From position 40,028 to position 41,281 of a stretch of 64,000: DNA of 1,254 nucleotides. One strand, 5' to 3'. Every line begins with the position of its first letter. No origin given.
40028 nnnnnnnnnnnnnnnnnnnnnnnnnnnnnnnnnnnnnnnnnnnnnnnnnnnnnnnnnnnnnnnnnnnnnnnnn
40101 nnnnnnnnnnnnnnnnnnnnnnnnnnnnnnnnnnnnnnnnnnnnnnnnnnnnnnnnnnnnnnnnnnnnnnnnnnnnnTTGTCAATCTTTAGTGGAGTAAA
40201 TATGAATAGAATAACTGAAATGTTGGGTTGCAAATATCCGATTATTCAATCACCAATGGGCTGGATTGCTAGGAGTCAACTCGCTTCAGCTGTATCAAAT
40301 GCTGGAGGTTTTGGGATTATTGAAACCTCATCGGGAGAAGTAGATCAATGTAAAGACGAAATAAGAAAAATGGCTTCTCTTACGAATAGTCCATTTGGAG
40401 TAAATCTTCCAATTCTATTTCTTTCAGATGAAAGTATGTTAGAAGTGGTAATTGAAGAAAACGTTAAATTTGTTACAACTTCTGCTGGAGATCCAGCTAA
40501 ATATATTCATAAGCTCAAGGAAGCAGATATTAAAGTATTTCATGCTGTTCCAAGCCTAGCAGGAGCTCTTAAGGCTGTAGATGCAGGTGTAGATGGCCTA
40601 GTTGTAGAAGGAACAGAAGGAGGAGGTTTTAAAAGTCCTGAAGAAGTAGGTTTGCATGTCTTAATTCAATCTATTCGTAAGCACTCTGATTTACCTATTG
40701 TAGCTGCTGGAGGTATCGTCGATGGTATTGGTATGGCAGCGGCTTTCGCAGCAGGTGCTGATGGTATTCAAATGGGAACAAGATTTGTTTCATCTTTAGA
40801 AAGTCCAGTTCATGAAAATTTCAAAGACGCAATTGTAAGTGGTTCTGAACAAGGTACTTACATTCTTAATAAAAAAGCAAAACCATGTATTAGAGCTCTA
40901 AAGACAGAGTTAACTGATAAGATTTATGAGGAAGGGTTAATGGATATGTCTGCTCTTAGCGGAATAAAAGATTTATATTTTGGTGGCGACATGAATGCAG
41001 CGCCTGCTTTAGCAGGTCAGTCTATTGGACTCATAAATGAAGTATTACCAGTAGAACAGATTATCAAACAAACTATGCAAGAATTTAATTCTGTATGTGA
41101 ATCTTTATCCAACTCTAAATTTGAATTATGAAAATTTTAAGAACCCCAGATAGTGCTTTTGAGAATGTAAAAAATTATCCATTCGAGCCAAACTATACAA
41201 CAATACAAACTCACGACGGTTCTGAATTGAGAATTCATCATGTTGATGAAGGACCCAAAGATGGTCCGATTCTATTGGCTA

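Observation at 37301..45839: TetR-linked cluster with three haloalkane-dehalogenase-family genes (two HLD-I, one HLD-II), a GST-like protein, an NMO flavoenzyme and five unknown envelope proteins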

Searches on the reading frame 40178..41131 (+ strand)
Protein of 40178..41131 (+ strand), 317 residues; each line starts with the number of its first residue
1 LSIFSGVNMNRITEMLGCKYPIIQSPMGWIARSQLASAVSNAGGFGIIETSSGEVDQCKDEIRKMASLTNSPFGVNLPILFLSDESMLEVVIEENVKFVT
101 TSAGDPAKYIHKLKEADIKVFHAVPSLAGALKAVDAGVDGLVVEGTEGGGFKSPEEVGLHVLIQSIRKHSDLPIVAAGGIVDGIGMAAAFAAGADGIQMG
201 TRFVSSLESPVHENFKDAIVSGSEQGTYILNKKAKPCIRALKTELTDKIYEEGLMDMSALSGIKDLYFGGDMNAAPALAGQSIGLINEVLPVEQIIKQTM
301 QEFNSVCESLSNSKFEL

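Call 3: search_protein_families(library=pfam, proteins=[window:40178-41131:+], max_evalue=0.01)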
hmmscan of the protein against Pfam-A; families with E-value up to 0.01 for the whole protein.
window:40178-41131:+ (317 aa): 4 families
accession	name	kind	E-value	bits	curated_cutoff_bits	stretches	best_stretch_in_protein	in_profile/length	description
PF03060.21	NMO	-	5.1e-57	194.2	28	2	86-301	104-330/331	Nitronate monooxygenase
PF00478.31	IMPDH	-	6.5e-11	42.3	25.6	1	11-200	26-173/345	IMP dehydrogenase / GMP reductase domain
PF01070.24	FMN_dh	-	0.00035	20.2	24.9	1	128-207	230-309/350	FMN-dependent dehydrogenase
PF00290.26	Trp_syntA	-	0.0084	15.5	27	0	152-214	179-240/259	Tryptophan synthase alpha chain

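Call 4: search_protein_families(library=ncbifam, proteins=[window:40178-41131:+], max_evalue=0.01)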
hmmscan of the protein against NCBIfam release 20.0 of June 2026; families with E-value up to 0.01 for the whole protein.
window:40178-41131:+ (317 aa): 12 families
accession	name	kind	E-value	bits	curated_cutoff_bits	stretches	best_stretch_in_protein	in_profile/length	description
TIGR03151.1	enACPred_II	equivalog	5.8e-79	265.5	453.1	1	10-308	2-305/307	enoyl-[acyl-carrier-protein] reductase FabK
TIGR01302.1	IMP_dehydrog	equivalog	4e-09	35.9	481.5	1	10-66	25-80/450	IMP dehydrogenase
NF005311.0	PRK06843.1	equivalog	1.8e-07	30.4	779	1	166-262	251-350/404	inosine 5-monophosphate dehydrogenase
NF003198.0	PRK04169.1-2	subfamily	0.00029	20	247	1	154-208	181-234/249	geranylgeranylglyceryl/heptaprenylglyceryl phosphate synthase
TIGR02151.1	IPP_isom_2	equivalog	0.0012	17.8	281.3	1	165-212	252-300/338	type 2 isopentenyl-diphosphate Delta-isomerase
TIGR01304.1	IMP_DH_rel_2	equivalog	0.0018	17.6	342.1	0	173-217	256-300/365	GuaB3 family IMP dehydrogenase-related protein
NF005574.0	PRK07259.1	equivalog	0.0018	17.2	269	1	163-207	229-273/304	dihydroorotate dehydrogenase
NF005869.0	PRK07807.1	equivalog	0.0025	16.9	549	0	173-211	332-370/479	GuaB1 family IMP dehydrogenase-related protein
NF009621.0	PRK13125.1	equivalog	0.0027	17.1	234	0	160-209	173-223/244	tryptophan synthase subunit alpha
NF008398.0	PRK11197.1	subfamily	0.0034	16.2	376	1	129-208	258-337/381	L-lactate dehydrogenase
NF005493.0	PRK07107.1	equivalog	0.0046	15.5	585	0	172-212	353-393/502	IMP dehydrogenase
NF052358.1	GMPRedGuaB1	equivalog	0.0091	15.2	675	0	130-200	232-296/479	GMP reductase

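Call 18: search_solved_structures(query=window:40199-41131:+, max_evalue=0.00001, show_alignments=1)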
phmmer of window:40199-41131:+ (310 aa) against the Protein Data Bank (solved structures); distinct sequences matched with E-value up to 0.00001: 44.
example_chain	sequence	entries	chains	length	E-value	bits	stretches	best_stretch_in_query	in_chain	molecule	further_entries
7l00_A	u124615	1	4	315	8.9e-62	212.2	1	1-298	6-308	Enoyl-Acyl Carrier Protein Reductase FabK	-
5gvh_A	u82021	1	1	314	6.5e-60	206.1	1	3-303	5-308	Enoyl-[acyl-carrier-protein] reductase [FMN]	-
3bo9_A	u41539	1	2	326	7.4e-60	205.9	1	3-303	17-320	Putative nitroalkan dioxygenase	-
5gvj_A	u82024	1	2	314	1.7e-59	204.7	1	3-303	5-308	Enoyl-[acyl-carrier-protein] reductase [FMN]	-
4iql_A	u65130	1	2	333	9.9e-54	185.8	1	1-289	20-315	Enoyl-(Acyl-carrier-protein) reductase II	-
2z6i_A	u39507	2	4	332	5.4e-52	180.1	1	3-291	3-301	Trans-2-enoyl-ACP reductase II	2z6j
9pl0_A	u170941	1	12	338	4.1e-50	173.9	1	3-299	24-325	Enoyl-[acyl-carrier-protein] reductase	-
2gjl_A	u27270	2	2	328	1.7e-41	145.6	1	3-295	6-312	hypothetical protein PA1024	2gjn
6e2a_A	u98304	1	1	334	1.8e-41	145.5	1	3-295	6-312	Nitronate monooxygenase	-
4qis_A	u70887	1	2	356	2.6e-29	105.6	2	69-213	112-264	Nitronate monooxygenase family protein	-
4q4k_A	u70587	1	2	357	3.1e-29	105.4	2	69-213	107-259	Nitronate Monooxygenase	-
4qiu_A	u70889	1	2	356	3.1e-29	105.4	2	69-213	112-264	Nitronate monooxygenase family protein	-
4qit_A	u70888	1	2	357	3.9e-29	105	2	69-213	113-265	Nitronate monooxygenase family protein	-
3bw4_A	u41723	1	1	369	8.9e-22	80.9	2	79-209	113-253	2-nitropropane dioxygenase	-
3bw2_A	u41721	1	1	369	9.5e-22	80.8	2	79-209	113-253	2-nitropropane dioxygenase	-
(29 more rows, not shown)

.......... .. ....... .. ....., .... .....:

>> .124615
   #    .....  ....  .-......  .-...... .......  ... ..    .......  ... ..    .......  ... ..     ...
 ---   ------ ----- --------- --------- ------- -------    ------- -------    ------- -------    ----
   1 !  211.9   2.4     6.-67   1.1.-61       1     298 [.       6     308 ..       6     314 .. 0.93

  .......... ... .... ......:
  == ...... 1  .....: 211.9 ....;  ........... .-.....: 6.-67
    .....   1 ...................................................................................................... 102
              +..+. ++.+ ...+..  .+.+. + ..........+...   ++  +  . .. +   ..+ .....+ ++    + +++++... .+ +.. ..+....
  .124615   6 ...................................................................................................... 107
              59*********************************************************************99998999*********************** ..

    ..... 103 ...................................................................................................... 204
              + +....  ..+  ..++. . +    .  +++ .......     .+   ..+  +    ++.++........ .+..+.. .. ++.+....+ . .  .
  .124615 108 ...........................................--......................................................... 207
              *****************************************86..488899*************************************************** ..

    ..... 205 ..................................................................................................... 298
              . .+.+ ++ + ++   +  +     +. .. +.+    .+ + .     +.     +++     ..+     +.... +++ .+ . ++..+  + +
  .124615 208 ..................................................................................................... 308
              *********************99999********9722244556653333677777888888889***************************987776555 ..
